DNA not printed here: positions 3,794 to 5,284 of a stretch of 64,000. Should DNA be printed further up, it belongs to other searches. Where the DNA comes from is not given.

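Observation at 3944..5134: Aminotransferase-fold protein with the Schiff-base lysine replaced by aspartate, directly upstream of folB-folK.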

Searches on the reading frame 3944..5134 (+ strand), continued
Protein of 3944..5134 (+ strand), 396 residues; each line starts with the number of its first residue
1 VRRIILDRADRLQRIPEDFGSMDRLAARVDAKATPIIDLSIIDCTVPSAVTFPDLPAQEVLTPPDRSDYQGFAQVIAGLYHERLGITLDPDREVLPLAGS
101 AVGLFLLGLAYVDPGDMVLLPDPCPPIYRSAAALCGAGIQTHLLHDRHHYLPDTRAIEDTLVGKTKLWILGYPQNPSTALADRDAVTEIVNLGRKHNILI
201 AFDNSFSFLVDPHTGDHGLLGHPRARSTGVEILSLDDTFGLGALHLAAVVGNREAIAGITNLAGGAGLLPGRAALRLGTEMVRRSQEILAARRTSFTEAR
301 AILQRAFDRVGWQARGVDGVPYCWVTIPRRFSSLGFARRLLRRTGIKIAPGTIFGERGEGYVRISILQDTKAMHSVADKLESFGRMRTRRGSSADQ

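Call 57: search_protein_families(library=ncbifam, proteins=[L002:7291-7974:+, L003:7298-7975:+, L089:5007-5636:+, L003:12758-13489:+, L003:11106-11519:+], max_evalue=0.00001)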
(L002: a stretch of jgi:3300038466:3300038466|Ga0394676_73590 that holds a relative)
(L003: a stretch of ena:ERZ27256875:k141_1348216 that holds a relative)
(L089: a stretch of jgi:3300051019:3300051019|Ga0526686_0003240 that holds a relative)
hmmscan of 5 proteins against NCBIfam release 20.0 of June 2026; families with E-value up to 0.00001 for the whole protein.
L002:7291-7974:+ (227 aa): 29 families (the best 25 are shown)
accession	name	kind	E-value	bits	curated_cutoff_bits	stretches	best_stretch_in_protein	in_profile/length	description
NF005302.0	PRK06833.1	equivalog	1.5e-32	112.8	264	1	23-221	6-203/214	L-fuculose-phosphate aldolase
NF043034.1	OxoTetrPhDc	equivalog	2.2e-32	112.5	250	1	20-221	2-204/205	3-oxo-tetronate 4-phosphate decarboxylase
NF053831.1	RU1PAldHalo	equivalog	1.9e-30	105.9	300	1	24-221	6-199/208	ribulose-1-phosphate aldolase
NF005123.0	PRK06557.1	subfamily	3.7e-30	105.2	251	1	21-220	10-211/223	L-ribulose-5-phosphate 4-epimerase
NF005984.0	PRK08087.1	subfamily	3.3e-28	98.9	264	1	21-205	4-185/215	L-fuculose-phosphate aldolase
NF006208.0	PRK08333.1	equivalog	5.9e-28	97.8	267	1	38-204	20-183/189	aldolase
NF040649.1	FucA_Meth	equivalog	8.8e-27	94.2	250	1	34-206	13-178/179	L-fuculose phosphate aldolase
TIGR01086.1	fucA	equivalog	1e-25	90.8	400.25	1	22-202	4-181/214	L-fuculose-phosphate aldolase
NF006413.0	PRK08660.1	equivalog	6.8e-25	88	203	1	26-207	5-180/184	aldolase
NF004527.0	PRK05874.1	equivalog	1.7e-24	86.6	308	1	28-209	12-194/218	L-fuculose-phosphate aldolase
NF006672.0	PRK09220.1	equivalog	7.2e-22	77.8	226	1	22-122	10-109/209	methylthioribulose 1-phosphate dehydratase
TIGR03328.1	salvage_mtnB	equivalog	8.7e-21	74.3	137.05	1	29-120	3-94/194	methylthioribulose 1-phosphate dehydratase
NF053537.1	DhpthDcsPhtC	equivalog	2.2e-18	66.5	200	1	39-209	16-198/232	3,4-dihydroxyphthalate decarboxylase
NF006047.0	PRK08193.1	subfamily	5.9e-18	65.3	257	1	22-128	4-110/231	L-ribulose-5-phosphate 4-epimerase AraD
NF009003.0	PRK12348.1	subfamily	4.3e-17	62.5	331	1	22-128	3-109/228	L-ribulose-5-phosphate 4-epimerase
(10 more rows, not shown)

L003:7298-7975:+ (225 aa): 27 families (the best 25 are shown)
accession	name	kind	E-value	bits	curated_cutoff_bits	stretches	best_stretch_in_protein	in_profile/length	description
NF043034.1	OxoTetrPhDc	equivalog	1.5e-39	135.9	250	1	1-194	9-204/205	3-oxo-tetronate 4-phosphate decarboxylase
NF005123.0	PRK06557.1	subfamily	3.6e-37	128.2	251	1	7-194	22-212/223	L-ribulose-5-phosphate 4-epimerase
NF004527.0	PRK05874.1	equivalog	1.8e-35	122.4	308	1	7-184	17-196/218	L-fuculose-phosphate aldolase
NF053831.1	RU1PAldHalo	equivalog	4.7e-32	111.1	300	1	16-193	22-198/208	ribulose-1-phosphate aldolase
NF005302.0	PRK06833.1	equivalog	1.6e-29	102.9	264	1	2-194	11-203/214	L-fuculose-phosphate aldolase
NF040649.1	FucA_Meth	equivalog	9.1e-29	100.7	250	1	2-178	7-177/179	L-fuculose phosphate aldolase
NF006208.0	PRK08333.1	equivalog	4.9e-27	94.8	267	1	7-176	15-182/189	aldolase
NF005984.0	PRK08087.1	subfamily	3e-25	89.2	264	1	6-180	15-187/215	L-fuculose-phosphate aldolase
NF006672.0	PRK09220.1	equivalog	8.5e-24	84.1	226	1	2-95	16-109/209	methylthioribulose 1-phosphate dehydratase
TIGR03328.1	salvage_mtnB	equivalog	2.9e-23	82.4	137.05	1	2-92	2-93/194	methylthioribulose 1-phosphate dehydratase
TIGR01086.1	fucA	equivalog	4.2e-22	79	400.25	1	8-174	16-180/214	L-fuculose-phosphate aldolase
NF004979.0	PRK06357.1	equivalog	6e-21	74.8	216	1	4-190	13-211/221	hypothetical protein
NF006413.0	PRK08660.1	equivalog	1.4e-20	73.9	203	1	2-182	7-182/184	aldolase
NF006047.0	PRK08193.1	subfamily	3.1e-18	66.2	257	1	9-182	17-204/231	L-ribulose-5-phosphate 4-epimerase AraD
NF009003.0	PRK12348.1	subfamily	6.9e-18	65.1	331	1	10-181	17-200/228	L-ribulose-5-phosphate 4-epimerase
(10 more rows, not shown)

L089:5007-5636:+ (209 aa): 31 families (the best 25 are shown)
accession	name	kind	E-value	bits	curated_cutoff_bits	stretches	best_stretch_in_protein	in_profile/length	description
NF043034.1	OxoTetrPhDc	equivalog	3.4e-40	138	250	1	7-203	6-204/205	3-oxo-tetronate 4-phosphate decarboxylase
NF040649.1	FucA_Meth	equivalog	9.3e-40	136.4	250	1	7-188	3-178/179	L-fuculose phosphate aldolase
NF005302.0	PRK06833.1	equivalog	6.2e-38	130.4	264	1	3-205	3-205/214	L-fuculose-phosphate aldolase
NF005123.0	PRK06557.1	subfamily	1.1e-36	126.6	251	1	5-205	11-214/223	L-ribulose-5-phosphate 4-epimerase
NF053831.1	RU1PAldHalo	equivalog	1.5e-35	122.6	300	1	10-203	9-199/208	ribulose-1-phosphate aldolase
NF006208.0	PRK08333.1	equivalog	1.2e-32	113.2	267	1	7-187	6-184/189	aldolase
NF005984.0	PRK08087.1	subfamily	1.9e-31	109.5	264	1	4-190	4-188/215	L-fuculose-phosphate aldolase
NF006413.0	PRK08660.1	equivalog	5.8e-30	104.5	203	1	7-191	3-182/184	aldolase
TIGR01086.1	fucA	equivalog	2.3e-29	102.7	400.25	1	7-191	6-188/214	L-fuculose-phosphate aldolase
TIGR03328.1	salvage_mtnB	equivalog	5e-28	97.9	137.05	1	10-182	1-187/194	methylthioribulose 1-phosphate dehydratase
NF006672.0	PRK09220.1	equivalog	2.1e-27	95.9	226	1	5-106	10-111/209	methylthioribulose 1-phosphate dehydratase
NF006047.0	PRK08193.1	subfamily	3e-25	89.1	257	1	7-111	6-111/231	L-ribulose-5-phosphate 4-epimerase AraD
NF053537.1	DhpthDcsPhtC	equivalog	9.1e-24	84.1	200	1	8-204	2-212/232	3,4-dihydroxyphthalate decarboxylase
NF004979.0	PRK06357.1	equivalog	3.1e-23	82.2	216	1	7-204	7-216/221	hypothetical protein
NF004527.0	PRK05874.1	equivalog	7e-22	78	308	1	8-192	9-195/218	L-fuculose-phosphate aldolase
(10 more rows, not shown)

L003:12758-13489:+ (243 aa): 30 families (the best 25 are shown)
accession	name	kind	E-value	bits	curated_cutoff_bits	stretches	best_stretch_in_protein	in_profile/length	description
NF010934.1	PRK14354.1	equivalog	1.6e-72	244.5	450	1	11-240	2-230/447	bifunctional UDP-N-acetylglucosamine diphosphorylase/glucosamine-1-phosphate N-acetyltransferase GlmU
TIGR01173.1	glmU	equivalog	7.9e-69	232.6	366.85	1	10-243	2-233/452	bifunctional UDP-N-acetylglucosamine diphosphorylase/glucosamine-1-phosphate N-acetyltransferase GlmU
NF010932.0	PRK14352.1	equivalog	8.2e-67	225.9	611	1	6-235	4-236/488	bifunctional UDP-N-acetylglucosamine diphosphorylase/glucosamine-1-phosphate N-acetyltransferase GlmU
NF010935.0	PRK14355.1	equivalog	1e-65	222.2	718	1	8-235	3-231/459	bifunctional UDP-N-acetylglucosamine diphosphorylase/glucosamine-1-phosphate N-acetyltransferase GlmU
NF010933.0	PRK14353.1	equivalog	1.1e-59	202.2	505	1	6-242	3-238/453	bifunctional UDP-N-acetylglucosamine diphosphorylase/glucosamine-1-phosphate N-acetyltransferase GlmU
NF010940.0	PRK14360.1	equivalog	3.5e-58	197.3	602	1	9-239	2-229/452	bifunctional UDP-N-acetylglucosamine diphosphorylase/glucosamine-1-phosphate N-acetyltransferase GlmU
NF006986.0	PRK09451.1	equivalog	4.1e-55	187.4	725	1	6-243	3-236/456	bifunctional UDP-N-acetylglucosamine diphosphorylase/glucosamine-1-phosphate N-acetyltransferase GlmU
NF010937.0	PRK14357.1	equivalog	7.8e-54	183.2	658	1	11-243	3-226/448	bifunctional UDP-N-acetylglucosamine diphosphorylase/glucosamine-1-phosphate N-acetyltransferase GlmU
NF010938.0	PRK14358.1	equivalog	1.2e-52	179.1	500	1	6-241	5-239/481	bifunctional N-acetylglucosamine-1-phosphate uridyltransferase/glucosamine-1-phosphate acetyltransferase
NF010936.0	PRK14356.1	equivalog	8.9e-52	176.5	666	1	9-243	6-240/456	bifunctional UDP-N-acetylglucosamine diphosphorylase/glucosamine-1-phosphate N-acetyltransferase GlmU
NF010939.0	PRK14359.1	equivalog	2.8e-35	121.8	592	1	10-239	4-226/430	bifunctional UDP-N-acetylglucosamine diphosphorylase/glucosamine-1-phosphate N-acetyltransferase GlmU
TIGR03992.1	Arch_glmU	subfamily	1.9e-29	102.8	292.1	1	10-224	2-207/393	bifunctional sugar-1-phosphate nucleotidylyltransferase/acetyltransferase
NF041313.1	UDPGP_AglF_Halo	equivalog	4.1e-24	85.3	400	1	10-240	2-228/234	UTP--glucose-1-phosphate uridylyltransferase AglF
NF052502.1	man1P_GTase_Rv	exception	4.7e-21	75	440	1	10-228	2-214/352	mannose-1-phosphate guanylyltransferase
TIGR01208.1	rmlA_long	equivalog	1e-19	70.7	320.25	1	11-224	2-214/353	glucose-1-phosphate thymidylyltransferase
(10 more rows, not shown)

L003:11106-11519:+ (137 aa): 9 families
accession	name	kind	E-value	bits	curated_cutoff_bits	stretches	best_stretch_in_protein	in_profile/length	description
NF003152.0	PRK04101.1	equivalog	5.2e-09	36.5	171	1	7-128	5-118/139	metallothiol transferase FosB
NF000063.1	Fos_BSH_Sepi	exception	9.4e-09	35.5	300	1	15-128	11-119/142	FosB family fosfomycin resistance bacillithiol transferase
NF033933.0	fosA8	exception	1.1e-08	35.4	300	1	7-126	5-114/138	FosA8 family fosfomycin resistance glutathione transferase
NF032892.0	fosA7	exception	8.6e-08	32.3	305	1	7-126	5-114/140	FosA7 family fosfomycin resistance glutathione transferase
NF000221.4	FosA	exception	1e-07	32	250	1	7-126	5-114/137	FosA family fosfomycin resistance glutathione transferase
NF000496.2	Fos_GSH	equivalog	1.1e-07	32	180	1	7-126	5-114/136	fosfomycin resistance glutathione transferase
NF000493.1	Fos_BSH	exception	3.5e-07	30.7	240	1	17-128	11-117/137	FosB/FosD family fosfomycin resistance bacillithiol transferase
NF000026.1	154989_fosA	exception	2.9e-06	27.5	275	1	7-126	5-114/141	FosA/FosA2 family fosfomycin resistance glutathione transferase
NF051469.1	fosA13_fam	exception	9e-06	25.7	290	0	7-125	5-112/136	FosA13 family fosfomycin resistance glutathione transferase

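Call 64: find_homologous_proteins(query=P0208, max_evalue=1e-30)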
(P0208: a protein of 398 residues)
Query P0208 (398 aa): 478 proteins with E <= 1e-30 among 7637 candidates; the best 120 are listed.
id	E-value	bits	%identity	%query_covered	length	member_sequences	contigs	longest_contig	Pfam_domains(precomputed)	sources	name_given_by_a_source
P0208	5.1e-264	893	100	100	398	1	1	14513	PF00155.28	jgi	jgi:LL-diaminopimelate aminotransferase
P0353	3.1e-118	413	49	100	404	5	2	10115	PF00155.28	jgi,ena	-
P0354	1.0e-117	412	49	100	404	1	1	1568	PF00155.28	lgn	-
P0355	3.0e-117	410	49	100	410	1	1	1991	PF00155.28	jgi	jgi:LL-diaminopimelate aminotransferase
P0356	5.1e-117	409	49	99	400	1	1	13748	PF00155.28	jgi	jgi:LL-diaminopimelate aminotransferase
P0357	1.4e-116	408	49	100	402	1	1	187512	PF00155.28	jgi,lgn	jgi:LL-diaminopimelate aminotransferase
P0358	1.5e-116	408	48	100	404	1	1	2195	PF00155.28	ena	-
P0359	2.2e-116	407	48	100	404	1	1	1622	PF00155.28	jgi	-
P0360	2.6e-116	407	48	100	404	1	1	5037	PF00155.28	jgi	jgi:LL-diaminopimelate aminotransferase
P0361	4.5e-116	406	48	100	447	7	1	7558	PF00155.28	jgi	-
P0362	2.3e-115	404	47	99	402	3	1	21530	PF00155.28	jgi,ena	-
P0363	5.4e-115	403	48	99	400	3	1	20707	PF00155.28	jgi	jgi:LL-diaminopimelate aminotransferase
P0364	1.1e-114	402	47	99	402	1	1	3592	PF00155.28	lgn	-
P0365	1.9e-114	401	47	100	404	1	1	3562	PF00155.28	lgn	-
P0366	2.4e-114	400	48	99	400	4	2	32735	PF00155.28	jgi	jgi:LL-diaminopimelate aminotransferase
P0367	4.8e-114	399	48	100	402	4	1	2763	PF00155.28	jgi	jgi:LL-diaminopimelate aminotransferase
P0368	1.6e-113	398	46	99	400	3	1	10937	PF00155.28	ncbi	-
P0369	1.8e-113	398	46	100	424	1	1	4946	PF00155.28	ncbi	-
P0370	3.0e-113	397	47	99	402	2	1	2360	PF00155.28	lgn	-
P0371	3.2e-113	397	47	99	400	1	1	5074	PF00155.28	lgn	-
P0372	4.7e-113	396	48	100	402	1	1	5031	PF00155.28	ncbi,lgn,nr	ncbi:MAG: aminotransferase class I/II-fold pyridoxal phosphate-dependent enzyme [candidate division 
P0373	9.3e-113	395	48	100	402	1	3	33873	PF00155.28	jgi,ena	-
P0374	1.1e-112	395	48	99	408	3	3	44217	PF00155.28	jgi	jgi:LL-diaminopimelate aminotransferase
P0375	1.4e-112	395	47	100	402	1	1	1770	PF00155.28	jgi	jgi:LL-diaminopimelate aminotransferase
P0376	1.8e-112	394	46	100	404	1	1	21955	PF00155.28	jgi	jgi:LL-diaminopimelate aminotransferase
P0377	3.1e-112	393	47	100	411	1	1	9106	PF00155.28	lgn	-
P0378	6.2e-112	392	47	100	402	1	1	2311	PF00155.28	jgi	jgi:LL-diaminopimelate aminotransferase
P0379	6.2e-112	392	47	100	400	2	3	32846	PF00155.28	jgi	jgi:LL-diaminopimelate aminotransferase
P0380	8.2e-112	392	47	100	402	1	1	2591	PF00155.28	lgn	-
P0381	8.8e-112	392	47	99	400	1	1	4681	PF00155.28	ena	-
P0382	3.6e-111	390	47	100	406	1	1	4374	PF00155.28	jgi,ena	jgi:LL-diaminopimelate aminotransferase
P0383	3.7e-111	390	46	100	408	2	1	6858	PF00155.28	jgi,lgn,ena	-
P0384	3.8e-111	390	47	100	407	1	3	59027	PF00155.28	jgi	jgi:LL-diaminopimelate aminotransferase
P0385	7.7e-111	389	46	100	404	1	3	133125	PF00155.28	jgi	jgi:LL-diaminopimelate aminotransferase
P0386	8.2e-111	389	46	99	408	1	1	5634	PF00155.28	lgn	-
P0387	1.3e-110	388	46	99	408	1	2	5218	PF00155.28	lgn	-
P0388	2.2e-110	387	46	100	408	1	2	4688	PF00155.28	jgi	jgi:LL-diaminopimelate aminotransferase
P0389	1.8e-109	384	45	100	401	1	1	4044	PF00155.28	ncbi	ncbi:MAG: aminotransferase class I/II-fold pyridoxal phosphate-dependent enzyme [Candidatus Zixiibac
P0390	5.2e-109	383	46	100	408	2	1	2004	PF00155.28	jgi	jgi:LL-diaminopimelate aminotransferase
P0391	5.3e-109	383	45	100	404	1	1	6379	PF00155.28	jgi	jgi:LL-diaminopimelate aminotransferase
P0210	7.1e-109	382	46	100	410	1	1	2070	PF00155.28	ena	-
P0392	4.4e-108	380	44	100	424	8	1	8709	PF00155.28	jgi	jgi:LL-diaminopimelate aminotransferase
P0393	5.1e-108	380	47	99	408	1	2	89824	PF00155.28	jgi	jgi:LL-diaminopimelate aminotransferase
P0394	5.8e-108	379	46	99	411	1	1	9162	PF00155.28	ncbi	-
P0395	5.8e-108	379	47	97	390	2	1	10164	PF00155.28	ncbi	-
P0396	1.3e-107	378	47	100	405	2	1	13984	PF00155.28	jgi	jgi:LL-diaminopimelate aminotransferase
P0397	3.3e-107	377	46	100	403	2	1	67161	PF00155.28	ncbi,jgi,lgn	-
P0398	4.0e-107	377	47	100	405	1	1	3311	PF00155.28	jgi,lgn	jgi:LL-diaminopimelate aminotransferase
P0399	8.5e-107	376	46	100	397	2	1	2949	PF00155.28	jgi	jgi:LL-diaminopimelate aminotransferase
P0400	1.1e-106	375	47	96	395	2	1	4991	PF00155.28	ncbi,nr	ncbi:MAG: aminotransferase class I/II-fold pyridoxal phosphate-dependent enzyme [candidate division 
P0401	2.1e-106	374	45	99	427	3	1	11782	PF00155.28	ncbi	-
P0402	3.1e-106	374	43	99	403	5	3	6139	PF00155.28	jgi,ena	-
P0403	3.9e-106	373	46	100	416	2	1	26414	PF00155.28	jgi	jgi:LL-diaminopimelate aminotransferase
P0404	4.3e-106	373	44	99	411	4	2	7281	PF00155.28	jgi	jgi:LL-diaminopimelate aminotransferase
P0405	5.7e-106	373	46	100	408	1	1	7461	PF00155.28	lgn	-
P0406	6.8e-106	373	46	99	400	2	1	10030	PF00155.28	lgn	-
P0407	6.8e-106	373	45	100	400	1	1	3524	PF00155.28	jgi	jgi:LL-diaminopimelate aminotransferase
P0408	8.8e-106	372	44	99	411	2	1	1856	PF00155.28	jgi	jgi:LL-diaminopimelate aminotransferase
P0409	1.0e-105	372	44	99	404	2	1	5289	PF00155.28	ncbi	-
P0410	3.8e-105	370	45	100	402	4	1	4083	PF00155.28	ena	-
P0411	7.9e-105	369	44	99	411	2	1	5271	PF00155.28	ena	-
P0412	1.1e-103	365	45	100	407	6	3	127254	PF00155.28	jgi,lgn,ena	jgi:LL-diaminopimelate aminotransferase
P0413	1.5e-103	365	44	100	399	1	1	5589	PF00155.28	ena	-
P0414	3.3e-103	364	45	100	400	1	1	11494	PF00155.28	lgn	-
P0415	5.2e-103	363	45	100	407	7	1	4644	PF00155.28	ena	-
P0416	7.7e-102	359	44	100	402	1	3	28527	PF00155.28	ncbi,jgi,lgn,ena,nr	ncbi:MAG: hypothetical protein AMJ91_02535 [candidate division Zixibacteria bacterium SM23_73_3]|nr:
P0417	8.5e-102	359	44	99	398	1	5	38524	PF00155.28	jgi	jgi:LL-diaminopimelate aminotransferase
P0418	1.2e-101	359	44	100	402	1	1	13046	PF00155.28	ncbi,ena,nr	ncbi:MAG: aminotransferase class I/II-fold pyridoxal phosphate-dependent enzyme [candidate division 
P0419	2.8e-101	357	45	100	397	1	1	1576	PF00155.28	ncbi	-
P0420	3.2e-101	357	43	99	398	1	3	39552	PF00155.28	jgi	jgi:LL-diaminopimelate aminotransferase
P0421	3.9e-101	357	43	100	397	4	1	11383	PF00155.28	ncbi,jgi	-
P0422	8.0e-101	356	43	99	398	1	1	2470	PF00155.28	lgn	-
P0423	9.7e-101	356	44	100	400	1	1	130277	PF00155.28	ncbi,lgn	ncbi:MAG: aminotransferase class I/II-fold pyridoxal phosphate-dependent enzyme [Candidatus Zixiibac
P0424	1.2e-100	355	44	100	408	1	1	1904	PF00155.28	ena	-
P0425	1.2e-100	355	43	100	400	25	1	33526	PF00155.28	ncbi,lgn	ncbi:MAG: aminotransferase class I/II-fold pyridoxal phosphate-dependent enzyme [Candidatus Zixiibac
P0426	2.3e-100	354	43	100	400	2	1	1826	PF00155.28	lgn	-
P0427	2.5e-100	354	43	100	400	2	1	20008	PF00155.28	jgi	jgi:LL-diaminopimelate aminotransferase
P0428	3.3e-100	354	44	100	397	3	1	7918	PF00155.28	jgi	jgi:aspartate/methionine/tyrosine aminotransferase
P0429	5.6e-100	353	44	100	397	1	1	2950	PF00155.28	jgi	jgi:LL-diaminopimelate aminotransferase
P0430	8.2e-100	353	43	100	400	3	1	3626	PF00155.28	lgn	-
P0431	8.4e-100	353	44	100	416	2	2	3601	PF00155.28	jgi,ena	-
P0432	1.3e-99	352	44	99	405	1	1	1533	PF00155.28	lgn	-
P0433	1.5e-99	352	41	100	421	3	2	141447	PF00155.28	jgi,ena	-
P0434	6.3e-99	350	43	100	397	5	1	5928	PF00155.28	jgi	jgi:LL-diaminopimelate aminotransferase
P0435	8.3e-99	349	43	100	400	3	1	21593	PF00155.28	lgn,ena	-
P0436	1.4e-98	348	43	100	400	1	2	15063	PF00155.28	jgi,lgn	-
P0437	2.5e-98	348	43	100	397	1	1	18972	PF00155.28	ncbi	-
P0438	2.8e-98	347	43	100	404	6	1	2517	PF00155.28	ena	-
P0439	3.8e-98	347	42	100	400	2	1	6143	PF00155.28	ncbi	-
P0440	3.8e-98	347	41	99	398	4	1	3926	PF00155.28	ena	-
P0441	4.7e-98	347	44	100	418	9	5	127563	PF00155.28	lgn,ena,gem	-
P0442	6.2e-98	346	43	100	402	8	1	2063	PF00155.28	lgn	-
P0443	7.3e-98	346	43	100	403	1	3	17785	PF00155.28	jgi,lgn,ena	jgi:LL-diaminopimelate aminotransferase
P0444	2.0e-97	345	42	100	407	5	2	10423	PF00155.28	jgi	jgi:aspartate/methionine/tyrosine aminotransferase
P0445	2.5e-97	344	43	100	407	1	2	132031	PF00155.28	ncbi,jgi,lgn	-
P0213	3.1e-97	344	42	99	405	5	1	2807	PF00155.28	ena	-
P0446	3.5e-97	344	43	100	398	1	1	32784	PF00155.28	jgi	-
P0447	6.1e-97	343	41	99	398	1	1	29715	PF00155.28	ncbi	-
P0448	2.2e-96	341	41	100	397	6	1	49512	PF00155.28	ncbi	-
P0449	3.0e-96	341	42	99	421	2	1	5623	PF00155.28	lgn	-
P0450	4.7e-96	340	42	100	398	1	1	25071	PF00155.28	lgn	-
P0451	5.2e-96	340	44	100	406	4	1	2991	PF00155.28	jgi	jgi:LL-diaminopimelate aminotransferase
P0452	8.0e-96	339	42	100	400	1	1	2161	PF00155.28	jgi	jgi:aspartate/methionine/tyrosine aminotransferase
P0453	1.2e-95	339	42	99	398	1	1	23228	PF00155.28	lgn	-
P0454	3.1e-95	337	41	100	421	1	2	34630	PF00155.28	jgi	jgi:LL-diaminopimelate aminotransferase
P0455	3.3e-95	337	42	100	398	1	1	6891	PF00155.28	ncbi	-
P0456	4.2e-95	337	41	99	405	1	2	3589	PF00155.28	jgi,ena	-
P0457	6.8e-95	336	41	99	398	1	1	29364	PF00155.28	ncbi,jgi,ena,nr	ncbi:MAG TPA: aminotransferase class I/II-fold pyridoxal phosphate-dependent enzyme [Terriglobales b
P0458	7.1e-95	336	42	100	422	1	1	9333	PF00155.28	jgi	jgi:LL-diaminopimelate aminotransferase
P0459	8.0e-95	336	41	99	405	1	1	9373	PF00155.28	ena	-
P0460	1.0e-94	336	41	99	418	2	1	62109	PF00155.28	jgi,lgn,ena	-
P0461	1.2e-94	336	50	82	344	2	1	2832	PF00155.28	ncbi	ncbi:MAG: aminotransferase class I/II-fold pyridoxal phosphate-dependent enzyme, partial [Candidatus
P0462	2.6e-94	334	41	100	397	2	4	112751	PF00155.28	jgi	jgi:LL-diaminopimelate aminotransferase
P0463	4.1e-94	334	43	100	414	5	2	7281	PF00155.28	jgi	-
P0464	1.2e-93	332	41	100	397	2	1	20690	PF00155.28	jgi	jgi:LL-diaminopimelate aminotransferase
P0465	1.9e-93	332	41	99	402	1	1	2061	PF00155.28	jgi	-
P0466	1.1e-92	329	50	78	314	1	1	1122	PF00155.28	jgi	jgi:LL-diaminopimelate aminotransferase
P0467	3.3e-92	328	41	99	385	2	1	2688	PF00155.28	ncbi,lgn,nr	ncbi:MAG: aminotransferase class I/II-fold pyridoxal phosphate-dependent enzyme [candidate division 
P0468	6.0e-92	327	41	99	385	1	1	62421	PF00155.28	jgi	jgi:LL-diaminopimelate aminotransferase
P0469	2.3e-91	325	40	99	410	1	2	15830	PF00155.28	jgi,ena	-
